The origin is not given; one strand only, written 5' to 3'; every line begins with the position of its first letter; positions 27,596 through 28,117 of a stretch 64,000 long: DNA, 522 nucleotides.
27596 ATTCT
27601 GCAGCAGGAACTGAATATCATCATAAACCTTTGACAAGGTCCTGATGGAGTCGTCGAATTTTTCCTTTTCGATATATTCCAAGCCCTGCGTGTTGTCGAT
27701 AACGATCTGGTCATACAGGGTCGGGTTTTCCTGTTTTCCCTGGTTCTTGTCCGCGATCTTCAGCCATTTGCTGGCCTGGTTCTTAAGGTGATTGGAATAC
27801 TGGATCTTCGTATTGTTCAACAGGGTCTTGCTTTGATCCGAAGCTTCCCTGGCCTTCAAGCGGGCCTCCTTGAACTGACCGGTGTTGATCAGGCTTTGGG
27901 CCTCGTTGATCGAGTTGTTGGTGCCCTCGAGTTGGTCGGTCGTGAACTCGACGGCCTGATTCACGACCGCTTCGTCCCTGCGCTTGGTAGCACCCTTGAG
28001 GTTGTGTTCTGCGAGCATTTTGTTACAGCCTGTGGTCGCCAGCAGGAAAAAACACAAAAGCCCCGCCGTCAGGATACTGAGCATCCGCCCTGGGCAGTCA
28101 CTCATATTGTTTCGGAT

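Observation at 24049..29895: Five-gene minus-strand cluster of entirely unknown function built around a 1078-aa coiled-coil lipoprotein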

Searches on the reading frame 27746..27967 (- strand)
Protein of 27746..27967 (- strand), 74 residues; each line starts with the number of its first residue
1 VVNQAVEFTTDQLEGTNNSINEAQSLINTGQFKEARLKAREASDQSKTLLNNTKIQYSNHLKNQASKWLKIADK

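Call 44: search_solved_structures(query=A5, max_evalue=10, show_alignments=3)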
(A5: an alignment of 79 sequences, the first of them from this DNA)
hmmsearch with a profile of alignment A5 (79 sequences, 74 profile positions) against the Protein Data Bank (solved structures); distinct sequences matched with E-value up to 10: 83 (the best 60 are shown).
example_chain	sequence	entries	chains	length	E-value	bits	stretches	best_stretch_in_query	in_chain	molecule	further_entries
8bu0_A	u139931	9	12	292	5.3e-05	26.4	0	25-44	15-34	Consensus tetratricopeptide repeat protein | Crystal structure of an 8-repeat consensus TPR superhelix with Zinc. | Monomer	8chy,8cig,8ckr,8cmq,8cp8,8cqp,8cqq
2fo7_A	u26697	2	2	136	0.0011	22.2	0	25-44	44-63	SYNTHETIC CONSENSUS TPR PROTEIN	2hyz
8ch0_A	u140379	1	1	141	0.0014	21.8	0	25-44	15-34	Consensus tetratricopeptide repeat protein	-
4hb1_A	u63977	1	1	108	0.0019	21.4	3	2-51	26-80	DHP1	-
9gzg_A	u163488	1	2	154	0.012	18.9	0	21-44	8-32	Engineered CTPR protein with glutamic acids for conductivity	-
9qqu_A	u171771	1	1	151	0.014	18.6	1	10-44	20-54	Stress-induced-phosphoprotein 1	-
4buj_B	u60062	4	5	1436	0.017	18.4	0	10-43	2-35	SUPERKILLER PROTEIN 3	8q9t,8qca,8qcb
3rkv_A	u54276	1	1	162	0.017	18.3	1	10-51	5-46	putative peptidylprolyl isomerase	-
8g4k_A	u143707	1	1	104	0.018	18.2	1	17-64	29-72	5HCS_TGFBR2_1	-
4fm3_A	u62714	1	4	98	0.021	18.1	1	14-74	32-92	uncharacterized hypothetical protein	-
1na0_A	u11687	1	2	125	0.027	17.7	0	25-44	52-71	designed protein CTPR3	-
2avp_A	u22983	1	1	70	0.03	17.5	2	25-44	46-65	synthetic consensus TPR protein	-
8xyv_A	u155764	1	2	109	0.031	17.5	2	11-55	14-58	De novo designed protein 0705-5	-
5cwp_A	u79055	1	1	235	0.041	17.1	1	6-73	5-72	Designed helical repeat protein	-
2wqh_A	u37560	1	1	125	0.041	17.1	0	25-44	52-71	CTPR3Y3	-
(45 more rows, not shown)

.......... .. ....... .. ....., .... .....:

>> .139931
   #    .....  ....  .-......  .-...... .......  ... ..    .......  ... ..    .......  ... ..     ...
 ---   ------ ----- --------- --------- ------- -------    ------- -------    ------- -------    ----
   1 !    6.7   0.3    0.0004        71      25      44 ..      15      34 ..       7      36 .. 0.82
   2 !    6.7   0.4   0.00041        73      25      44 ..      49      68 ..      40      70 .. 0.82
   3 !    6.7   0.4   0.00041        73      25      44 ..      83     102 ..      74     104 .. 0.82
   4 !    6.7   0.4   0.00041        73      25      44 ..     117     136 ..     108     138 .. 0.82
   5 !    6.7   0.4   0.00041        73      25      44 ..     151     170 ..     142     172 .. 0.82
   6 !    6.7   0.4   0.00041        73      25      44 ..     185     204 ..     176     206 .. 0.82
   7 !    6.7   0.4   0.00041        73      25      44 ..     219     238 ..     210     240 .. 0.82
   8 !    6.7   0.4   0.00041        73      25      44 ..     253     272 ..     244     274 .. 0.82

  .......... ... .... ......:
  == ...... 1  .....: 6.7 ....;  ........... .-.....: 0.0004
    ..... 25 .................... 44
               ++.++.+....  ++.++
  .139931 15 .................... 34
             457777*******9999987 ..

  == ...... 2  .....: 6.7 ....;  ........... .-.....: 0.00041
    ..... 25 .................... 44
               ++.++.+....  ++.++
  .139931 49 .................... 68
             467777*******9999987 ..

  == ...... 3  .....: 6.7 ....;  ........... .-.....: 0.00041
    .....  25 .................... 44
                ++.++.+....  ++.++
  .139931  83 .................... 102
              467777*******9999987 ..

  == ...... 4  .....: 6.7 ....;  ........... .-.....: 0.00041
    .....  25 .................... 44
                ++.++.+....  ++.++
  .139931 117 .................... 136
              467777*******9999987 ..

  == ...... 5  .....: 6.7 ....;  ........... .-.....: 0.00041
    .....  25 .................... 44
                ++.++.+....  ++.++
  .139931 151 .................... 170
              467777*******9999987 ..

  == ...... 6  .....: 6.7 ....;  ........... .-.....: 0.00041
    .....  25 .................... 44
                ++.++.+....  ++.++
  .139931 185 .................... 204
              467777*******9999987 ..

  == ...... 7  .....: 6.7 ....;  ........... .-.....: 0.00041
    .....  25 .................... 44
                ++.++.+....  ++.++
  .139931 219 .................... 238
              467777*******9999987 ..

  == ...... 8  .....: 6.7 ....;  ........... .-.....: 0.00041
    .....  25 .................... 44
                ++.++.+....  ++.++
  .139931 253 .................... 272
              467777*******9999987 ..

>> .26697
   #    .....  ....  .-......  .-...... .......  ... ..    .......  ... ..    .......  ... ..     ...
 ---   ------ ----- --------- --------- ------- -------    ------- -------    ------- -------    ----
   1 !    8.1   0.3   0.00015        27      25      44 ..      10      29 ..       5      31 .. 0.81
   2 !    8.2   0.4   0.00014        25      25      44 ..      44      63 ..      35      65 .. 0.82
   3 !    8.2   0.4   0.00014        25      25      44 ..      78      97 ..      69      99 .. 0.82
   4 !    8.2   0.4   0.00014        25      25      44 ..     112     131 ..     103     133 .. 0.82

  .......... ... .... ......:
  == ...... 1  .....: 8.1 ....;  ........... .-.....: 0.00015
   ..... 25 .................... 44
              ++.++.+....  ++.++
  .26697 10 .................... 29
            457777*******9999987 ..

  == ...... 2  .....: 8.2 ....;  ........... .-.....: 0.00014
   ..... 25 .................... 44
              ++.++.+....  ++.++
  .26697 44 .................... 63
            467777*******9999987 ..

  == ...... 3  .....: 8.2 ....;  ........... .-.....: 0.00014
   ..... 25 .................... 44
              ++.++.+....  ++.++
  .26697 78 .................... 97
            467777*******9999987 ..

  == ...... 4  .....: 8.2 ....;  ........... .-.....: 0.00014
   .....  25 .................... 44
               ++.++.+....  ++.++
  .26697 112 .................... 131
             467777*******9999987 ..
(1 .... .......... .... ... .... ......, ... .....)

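Call 45: search_protein_families(library=pfam, alignment_id=A5, max_evalue=1)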
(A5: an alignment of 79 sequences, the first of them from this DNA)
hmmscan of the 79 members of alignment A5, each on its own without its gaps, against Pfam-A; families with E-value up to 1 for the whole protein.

A. member 1, seq(74 aa): 2 families
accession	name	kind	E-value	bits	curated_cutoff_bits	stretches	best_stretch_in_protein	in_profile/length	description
PF20239.3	DUF6596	-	0.036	14.8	27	1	3-70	32-99/102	Family of unknown function (DUF6596)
PF07719.23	TPR_2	-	0.17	12.5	27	1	21-42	6-27/34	Tetratricopeptide repeat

B. families by the number of members that match (of 79 scanned): 104 families (the first 25 are shown)
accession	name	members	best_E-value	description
PF14346.11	DUF4398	8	0.00074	Domain of unknown function (DUF4398)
PF05168.19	HEPN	3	0.0003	HEPN domain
PF10819.13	DUF2564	2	0.0018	Protein of unknown function (DUF2564)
PF16326.10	ABC_tran_CTD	2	0.003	ABC transporter C-terminal domain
PF04399.18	Glutaredoxin2_C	2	0.0077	Glutaredoxin 2, C terminal domain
PF14276.11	DUF4363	2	0.023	Domain of unknown function (DUF4363)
PF20890.2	Dbr1_C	2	0.044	Dbr1, C-terminal domain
PF18838.6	LPD23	2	0.06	Large polyvalent protein associated domain 23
PF19142.5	DUF5825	1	0.00035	Family of unknown function (DUF5825)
PF21068.3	ATPgraspMvdD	1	0.0023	MvdD pre-ATP grasp domain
PF06950.17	DUF1293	1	0.0044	Protein of unknown function (DUF1293)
PF00512.31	HisKA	1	0.0048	His Kinase A (phospho-acceptor) domain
PF20648.2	DUF6809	1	0.005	Family of unknown function (DUF6809)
PF08429.16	PLU-1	1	0.0061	PLU-1-like protein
PF12968.13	DUF3856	1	0.0062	Domain of Unknown Function (DUF3856)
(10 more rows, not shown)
